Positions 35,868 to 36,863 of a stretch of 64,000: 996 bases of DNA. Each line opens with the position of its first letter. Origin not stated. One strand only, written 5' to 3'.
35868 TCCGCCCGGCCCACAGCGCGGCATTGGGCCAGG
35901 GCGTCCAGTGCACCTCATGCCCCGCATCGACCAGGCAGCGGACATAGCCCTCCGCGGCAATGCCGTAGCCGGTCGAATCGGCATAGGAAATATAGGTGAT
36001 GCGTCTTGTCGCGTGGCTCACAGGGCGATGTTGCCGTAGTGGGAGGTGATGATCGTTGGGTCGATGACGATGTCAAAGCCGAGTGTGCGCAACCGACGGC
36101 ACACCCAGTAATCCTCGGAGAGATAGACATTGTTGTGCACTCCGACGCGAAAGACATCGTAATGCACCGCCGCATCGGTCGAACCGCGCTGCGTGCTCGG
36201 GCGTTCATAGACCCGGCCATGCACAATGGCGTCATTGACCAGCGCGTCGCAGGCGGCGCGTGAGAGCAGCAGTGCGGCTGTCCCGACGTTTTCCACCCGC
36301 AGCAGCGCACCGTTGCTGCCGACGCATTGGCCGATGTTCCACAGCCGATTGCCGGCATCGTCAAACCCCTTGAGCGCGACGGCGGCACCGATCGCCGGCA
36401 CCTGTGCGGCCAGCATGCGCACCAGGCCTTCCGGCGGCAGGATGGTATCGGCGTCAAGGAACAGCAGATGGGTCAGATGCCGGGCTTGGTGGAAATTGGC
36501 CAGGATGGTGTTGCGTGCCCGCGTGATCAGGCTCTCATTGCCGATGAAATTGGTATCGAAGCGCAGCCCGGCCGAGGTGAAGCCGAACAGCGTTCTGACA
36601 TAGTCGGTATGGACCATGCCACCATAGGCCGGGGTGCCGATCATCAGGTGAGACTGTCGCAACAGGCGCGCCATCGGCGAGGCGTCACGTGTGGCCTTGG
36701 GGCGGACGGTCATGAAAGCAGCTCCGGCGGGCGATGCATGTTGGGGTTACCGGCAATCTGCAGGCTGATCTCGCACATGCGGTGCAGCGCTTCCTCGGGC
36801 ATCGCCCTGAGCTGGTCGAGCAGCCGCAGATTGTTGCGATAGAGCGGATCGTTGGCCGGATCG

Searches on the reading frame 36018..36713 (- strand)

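Call 15: search_protein_families(library=pfam, proteins=[window:36018-36713:-], max_evalue=0.01)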
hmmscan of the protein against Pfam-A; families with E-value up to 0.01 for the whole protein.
window:36018-36713:- (231 aa): 1 family
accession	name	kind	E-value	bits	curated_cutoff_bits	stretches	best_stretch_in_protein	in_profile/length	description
PF13641.12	Glyco_tranf_2_3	-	0.0031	18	27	0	68-225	76-211/230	Glycosyltransferase like family 2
